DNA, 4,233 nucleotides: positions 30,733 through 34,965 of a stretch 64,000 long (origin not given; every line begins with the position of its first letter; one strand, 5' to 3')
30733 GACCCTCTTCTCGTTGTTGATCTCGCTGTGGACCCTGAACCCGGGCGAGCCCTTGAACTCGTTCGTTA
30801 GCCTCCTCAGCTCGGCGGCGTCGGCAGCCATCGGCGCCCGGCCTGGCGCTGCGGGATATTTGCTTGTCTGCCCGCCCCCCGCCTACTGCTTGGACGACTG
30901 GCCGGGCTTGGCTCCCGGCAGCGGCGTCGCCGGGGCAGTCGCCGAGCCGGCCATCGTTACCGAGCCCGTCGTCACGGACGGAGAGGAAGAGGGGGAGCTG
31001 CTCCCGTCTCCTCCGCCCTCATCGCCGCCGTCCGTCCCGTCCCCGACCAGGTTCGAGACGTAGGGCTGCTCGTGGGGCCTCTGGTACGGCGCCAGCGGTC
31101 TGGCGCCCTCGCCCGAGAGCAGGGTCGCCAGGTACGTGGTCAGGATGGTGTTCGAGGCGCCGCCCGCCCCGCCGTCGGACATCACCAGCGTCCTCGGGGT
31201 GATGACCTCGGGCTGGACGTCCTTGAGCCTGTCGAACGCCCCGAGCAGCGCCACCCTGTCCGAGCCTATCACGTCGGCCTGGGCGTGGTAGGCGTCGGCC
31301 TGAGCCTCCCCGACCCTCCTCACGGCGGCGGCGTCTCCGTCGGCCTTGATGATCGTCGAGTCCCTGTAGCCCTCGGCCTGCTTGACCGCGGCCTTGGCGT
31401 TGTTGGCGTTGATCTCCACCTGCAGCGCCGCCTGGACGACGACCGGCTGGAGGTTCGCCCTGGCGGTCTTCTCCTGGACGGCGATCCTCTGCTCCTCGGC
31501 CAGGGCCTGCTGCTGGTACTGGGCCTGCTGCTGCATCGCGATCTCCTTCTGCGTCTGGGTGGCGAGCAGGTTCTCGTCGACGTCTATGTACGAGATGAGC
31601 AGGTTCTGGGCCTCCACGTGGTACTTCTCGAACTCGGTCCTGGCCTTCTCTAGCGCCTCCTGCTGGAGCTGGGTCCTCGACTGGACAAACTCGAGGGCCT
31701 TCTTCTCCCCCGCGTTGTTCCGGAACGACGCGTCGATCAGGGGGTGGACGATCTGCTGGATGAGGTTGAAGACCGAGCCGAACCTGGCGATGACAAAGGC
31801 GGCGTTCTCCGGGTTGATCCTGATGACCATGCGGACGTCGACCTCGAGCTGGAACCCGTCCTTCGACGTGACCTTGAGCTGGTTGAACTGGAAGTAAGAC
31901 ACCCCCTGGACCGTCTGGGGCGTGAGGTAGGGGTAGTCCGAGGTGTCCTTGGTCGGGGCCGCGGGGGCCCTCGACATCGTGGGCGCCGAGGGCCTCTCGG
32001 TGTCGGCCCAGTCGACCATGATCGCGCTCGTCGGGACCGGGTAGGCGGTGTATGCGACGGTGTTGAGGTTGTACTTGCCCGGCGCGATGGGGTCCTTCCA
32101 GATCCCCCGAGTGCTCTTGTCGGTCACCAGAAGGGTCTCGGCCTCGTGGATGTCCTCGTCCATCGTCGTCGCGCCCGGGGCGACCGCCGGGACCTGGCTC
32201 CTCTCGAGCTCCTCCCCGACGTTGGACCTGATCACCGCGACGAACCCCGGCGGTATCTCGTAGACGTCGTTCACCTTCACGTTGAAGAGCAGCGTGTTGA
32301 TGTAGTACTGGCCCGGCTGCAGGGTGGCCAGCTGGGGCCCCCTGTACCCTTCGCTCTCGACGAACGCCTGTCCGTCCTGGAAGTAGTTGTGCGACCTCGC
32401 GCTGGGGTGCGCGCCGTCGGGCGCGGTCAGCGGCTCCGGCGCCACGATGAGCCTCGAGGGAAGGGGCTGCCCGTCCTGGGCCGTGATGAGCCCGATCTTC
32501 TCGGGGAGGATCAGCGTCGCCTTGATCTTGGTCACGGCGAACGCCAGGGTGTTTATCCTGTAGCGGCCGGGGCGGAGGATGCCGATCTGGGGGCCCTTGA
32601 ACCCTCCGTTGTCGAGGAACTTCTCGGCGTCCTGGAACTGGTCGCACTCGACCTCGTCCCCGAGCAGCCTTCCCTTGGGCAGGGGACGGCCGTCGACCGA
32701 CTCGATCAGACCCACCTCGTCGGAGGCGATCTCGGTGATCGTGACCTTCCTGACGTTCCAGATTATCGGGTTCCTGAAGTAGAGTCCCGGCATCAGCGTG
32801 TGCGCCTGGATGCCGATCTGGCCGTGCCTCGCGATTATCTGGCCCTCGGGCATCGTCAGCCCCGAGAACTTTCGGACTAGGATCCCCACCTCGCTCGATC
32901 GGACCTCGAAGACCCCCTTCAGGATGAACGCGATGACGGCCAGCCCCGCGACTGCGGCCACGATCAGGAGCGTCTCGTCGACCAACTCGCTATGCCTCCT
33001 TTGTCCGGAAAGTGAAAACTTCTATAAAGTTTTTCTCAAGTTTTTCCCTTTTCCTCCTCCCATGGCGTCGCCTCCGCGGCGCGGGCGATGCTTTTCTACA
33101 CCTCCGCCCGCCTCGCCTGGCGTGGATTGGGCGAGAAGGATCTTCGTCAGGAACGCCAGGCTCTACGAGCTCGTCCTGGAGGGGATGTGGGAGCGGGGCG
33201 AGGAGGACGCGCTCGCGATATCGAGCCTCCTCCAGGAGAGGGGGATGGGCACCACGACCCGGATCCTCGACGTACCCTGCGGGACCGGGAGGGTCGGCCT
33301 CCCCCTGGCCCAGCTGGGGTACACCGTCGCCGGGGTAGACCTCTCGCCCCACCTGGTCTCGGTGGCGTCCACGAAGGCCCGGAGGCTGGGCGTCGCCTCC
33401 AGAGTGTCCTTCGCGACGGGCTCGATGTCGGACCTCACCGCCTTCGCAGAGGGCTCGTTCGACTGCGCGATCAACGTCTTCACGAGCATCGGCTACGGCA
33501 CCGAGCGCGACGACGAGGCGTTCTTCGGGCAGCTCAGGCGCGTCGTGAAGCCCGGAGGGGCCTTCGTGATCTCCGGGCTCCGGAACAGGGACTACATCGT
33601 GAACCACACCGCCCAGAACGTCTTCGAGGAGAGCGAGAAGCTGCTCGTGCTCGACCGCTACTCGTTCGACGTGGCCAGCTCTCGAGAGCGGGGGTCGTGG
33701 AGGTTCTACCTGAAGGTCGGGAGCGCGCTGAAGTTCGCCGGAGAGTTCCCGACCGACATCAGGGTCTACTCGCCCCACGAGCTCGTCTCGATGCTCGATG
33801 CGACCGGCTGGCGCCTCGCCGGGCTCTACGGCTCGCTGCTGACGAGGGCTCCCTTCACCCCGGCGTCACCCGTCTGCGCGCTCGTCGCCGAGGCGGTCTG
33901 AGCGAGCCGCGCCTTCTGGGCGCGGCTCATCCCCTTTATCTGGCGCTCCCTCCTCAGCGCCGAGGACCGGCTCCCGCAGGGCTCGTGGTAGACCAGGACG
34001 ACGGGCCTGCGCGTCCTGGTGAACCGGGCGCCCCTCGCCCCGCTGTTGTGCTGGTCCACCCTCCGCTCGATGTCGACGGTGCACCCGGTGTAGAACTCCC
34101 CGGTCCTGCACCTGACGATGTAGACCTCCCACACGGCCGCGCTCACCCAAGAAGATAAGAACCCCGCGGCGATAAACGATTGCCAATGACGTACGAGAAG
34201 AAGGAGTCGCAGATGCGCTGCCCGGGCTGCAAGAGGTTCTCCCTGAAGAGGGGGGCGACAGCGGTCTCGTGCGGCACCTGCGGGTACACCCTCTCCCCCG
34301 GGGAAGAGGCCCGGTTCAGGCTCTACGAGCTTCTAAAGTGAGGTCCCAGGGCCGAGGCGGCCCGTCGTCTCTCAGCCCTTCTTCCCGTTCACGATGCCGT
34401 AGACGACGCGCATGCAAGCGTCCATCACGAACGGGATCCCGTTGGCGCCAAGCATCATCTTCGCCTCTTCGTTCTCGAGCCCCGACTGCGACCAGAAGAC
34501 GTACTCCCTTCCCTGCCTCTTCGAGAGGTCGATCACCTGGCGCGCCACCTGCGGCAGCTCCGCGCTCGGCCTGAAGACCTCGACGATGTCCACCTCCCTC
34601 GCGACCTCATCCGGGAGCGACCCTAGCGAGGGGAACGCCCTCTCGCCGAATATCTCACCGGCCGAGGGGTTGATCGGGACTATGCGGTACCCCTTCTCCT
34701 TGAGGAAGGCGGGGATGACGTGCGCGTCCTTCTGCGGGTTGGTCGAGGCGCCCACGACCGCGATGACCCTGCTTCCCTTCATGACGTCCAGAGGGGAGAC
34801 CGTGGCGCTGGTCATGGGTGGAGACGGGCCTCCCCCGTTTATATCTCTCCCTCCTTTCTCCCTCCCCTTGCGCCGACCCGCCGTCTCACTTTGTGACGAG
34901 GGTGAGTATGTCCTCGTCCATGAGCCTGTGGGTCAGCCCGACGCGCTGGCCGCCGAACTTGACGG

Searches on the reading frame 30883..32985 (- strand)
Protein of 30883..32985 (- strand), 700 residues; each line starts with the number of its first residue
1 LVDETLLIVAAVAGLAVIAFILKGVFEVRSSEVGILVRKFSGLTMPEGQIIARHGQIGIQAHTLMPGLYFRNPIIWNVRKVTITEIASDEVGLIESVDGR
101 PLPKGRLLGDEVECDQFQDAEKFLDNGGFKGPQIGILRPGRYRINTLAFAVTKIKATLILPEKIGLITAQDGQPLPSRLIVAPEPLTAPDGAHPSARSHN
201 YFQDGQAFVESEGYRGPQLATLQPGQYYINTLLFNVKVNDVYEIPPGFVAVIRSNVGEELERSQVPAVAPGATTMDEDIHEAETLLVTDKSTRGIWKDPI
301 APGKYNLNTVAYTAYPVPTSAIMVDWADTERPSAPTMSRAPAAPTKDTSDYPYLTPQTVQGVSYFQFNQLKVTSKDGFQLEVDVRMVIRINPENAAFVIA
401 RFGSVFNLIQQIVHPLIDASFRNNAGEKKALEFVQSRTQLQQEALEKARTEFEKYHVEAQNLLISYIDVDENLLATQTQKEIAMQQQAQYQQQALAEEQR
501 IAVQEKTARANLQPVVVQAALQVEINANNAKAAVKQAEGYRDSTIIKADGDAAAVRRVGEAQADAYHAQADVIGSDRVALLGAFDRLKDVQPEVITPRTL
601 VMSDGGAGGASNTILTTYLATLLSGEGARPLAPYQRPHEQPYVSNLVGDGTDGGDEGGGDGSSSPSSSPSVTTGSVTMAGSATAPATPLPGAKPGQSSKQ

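Call 31: search_protein_families(library=pfam, proteins=[window:30883-32985:-], max_evalue=0.00001)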
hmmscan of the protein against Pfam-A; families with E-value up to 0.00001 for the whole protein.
window:30883-32985:- (700 aa): 1 family
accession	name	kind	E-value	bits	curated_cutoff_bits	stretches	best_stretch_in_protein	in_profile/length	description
PF01145.31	Band_7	-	9.3e-18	65.3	23.6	1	362-496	42-174/176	SPFH domain / Band 7 family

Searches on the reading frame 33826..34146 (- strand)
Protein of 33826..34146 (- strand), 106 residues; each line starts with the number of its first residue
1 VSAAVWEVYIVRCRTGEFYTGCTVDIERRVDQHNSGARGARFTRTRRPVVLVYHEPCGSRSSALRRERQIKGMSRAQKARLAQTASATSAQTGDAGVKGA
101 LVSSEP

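Call 31: search_protein_families(library=pfam, proteins=[window:33826-34146:-], max_evalue=0.00001)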
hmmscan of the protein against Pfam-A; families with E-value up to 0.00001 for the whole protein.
window:33826-34146:- (106 aa): 1 family
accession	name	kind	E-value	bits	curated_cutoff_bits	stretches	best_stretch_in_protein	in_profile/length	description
PF01541.30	GIY-YIG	-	1.6e-15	57.6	22.6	1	6-78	2-76/78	GIY-YIG catalytic domain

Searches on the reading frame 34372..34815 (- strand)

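Call 32: search_protein_families(library=pfam, proteins=[window:34372-34815:-], max_evalue=0.00001)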
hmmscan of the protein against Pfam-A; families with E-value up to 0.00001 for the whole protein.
window:34372-34815:- (147 aa): 1 family
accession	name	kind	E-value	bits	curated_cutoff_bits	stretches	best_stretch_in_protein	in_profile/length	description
PF13380.12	CoA_binding_2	-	1.5e-30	106.5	22.8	1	16-138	1-114/116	CoA binding domain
